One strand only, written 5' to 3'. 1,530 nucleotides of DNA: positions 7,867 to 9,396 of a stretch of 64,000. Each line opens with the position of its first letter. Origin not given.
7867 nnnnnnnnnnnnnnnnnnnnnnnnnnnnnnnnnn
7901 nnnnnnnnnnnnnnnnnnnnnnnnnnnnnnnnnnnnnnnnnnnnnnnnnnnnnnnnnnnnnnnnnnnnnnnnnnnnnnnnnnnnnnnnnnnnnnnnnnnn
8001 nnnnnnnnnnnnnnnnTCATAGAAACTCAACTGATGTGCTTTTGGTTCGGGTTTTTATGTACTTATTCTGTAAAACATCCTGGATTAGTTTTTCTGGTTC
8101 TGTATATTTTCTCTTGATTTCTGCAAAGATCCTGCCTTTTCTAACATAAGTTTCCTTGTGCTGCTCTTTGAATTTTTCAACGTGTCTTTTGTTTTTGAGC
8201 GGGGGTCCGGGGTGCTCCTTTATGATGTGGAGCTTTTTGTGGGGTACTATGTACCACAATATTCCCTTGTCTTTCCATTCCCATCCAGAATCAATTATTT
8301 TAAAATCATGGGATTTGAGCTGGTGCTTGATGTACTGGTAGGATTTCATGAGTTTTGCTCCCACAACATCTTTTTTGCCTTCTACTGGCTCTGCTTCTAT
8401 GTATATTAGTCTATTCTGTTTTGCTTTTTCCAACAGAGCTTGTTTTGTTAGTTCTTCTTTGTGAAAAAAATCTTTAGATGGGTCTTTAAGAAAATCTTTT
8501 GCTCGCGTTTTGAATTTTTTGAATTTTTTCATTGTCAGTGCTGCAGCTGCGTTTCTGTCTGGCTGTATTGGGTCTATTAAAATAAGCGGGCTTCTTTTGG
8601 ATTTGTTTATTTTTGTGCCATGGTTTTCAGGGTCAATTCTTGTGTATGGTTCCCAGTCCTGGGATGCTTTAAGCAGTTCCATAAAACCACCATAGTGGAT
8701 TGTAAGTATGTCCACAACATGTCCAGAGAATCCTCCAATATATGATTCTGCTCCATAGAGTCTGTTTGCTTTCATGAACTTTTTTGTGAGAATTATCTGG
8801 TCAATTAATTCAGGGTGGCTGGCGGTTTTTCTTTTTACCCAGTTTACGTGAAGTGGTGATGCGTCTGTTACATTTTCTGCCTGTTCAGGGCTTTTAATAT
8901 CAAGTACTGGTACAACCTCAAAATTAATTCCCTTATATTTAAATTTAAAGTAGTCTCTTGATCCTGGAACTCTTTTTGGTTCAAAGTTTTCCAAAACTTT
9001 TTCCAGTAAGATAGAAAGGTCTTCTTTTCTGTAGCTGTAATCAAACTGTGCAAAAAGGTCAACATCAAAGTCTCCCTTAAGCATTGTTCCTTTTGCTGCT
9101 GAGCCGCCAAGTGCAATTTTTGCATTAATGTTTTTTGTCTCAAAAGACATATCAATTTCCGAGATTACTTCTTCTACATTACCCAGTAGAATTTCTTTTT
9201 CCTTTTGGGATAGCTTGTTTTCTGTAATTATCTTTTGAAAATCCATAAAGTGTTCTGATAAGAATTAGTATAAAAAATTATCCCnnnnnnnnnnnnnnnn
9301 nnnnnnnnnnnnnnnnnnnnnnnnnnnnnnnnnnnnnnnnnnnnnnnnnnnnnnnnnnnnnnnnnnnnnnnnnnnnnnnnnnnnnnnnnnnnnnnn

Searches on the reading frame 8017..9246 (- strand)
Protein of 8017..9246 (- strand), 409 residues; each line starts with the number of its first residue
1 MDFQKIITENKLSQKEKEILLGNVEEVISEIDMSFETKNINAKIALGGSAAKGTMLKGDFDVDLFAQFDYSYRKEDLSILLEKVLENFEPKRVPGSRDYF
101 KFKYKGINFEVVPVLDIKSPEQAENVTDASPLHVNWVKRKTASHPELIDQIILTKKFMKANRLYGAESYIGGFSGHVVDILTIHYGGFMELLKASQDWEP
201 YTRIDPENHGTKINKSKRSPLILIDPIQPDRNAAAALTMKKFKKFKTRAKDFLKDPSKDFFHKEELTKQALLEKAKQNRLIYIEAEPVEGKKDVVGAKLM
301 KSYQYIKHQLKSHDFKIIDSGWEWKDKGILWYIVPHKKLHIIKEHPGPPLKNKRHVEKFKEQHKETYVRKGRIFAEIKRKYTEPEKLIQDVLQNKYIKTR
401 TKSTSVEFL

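Call 30: search_protein_families(library=pfam, proteins=[window:8017-9246:-], max_evalue=0.00001)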
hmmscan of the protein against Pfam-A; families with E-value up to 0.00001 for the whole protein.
window:8017-9246:- (409 aa): 4 families
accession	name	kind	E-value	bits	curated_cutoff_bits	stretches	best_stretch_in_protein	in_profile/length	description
PF09249.16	tRNA_NucTransf2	-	3.5e-35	121.1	27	1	149-262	1-113/113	tRNA nucleotidyltransferase, second domain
PF21133.2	CAA_C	-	1.3e-15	57.8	22.2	1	293-392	18-120/144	CCA-adding enzyme, C-terminal domain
PF18144.7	SMODS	-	8.5e-08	33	26.5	1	2-129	6-143/164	Second Messenger Oligonucleotide or Dinucleotide Synthetase domain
PF01909.29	NTP_transf_2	-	3.7e-06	27.7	21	0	34-87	7-63/93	Nucleotidyltransferase domain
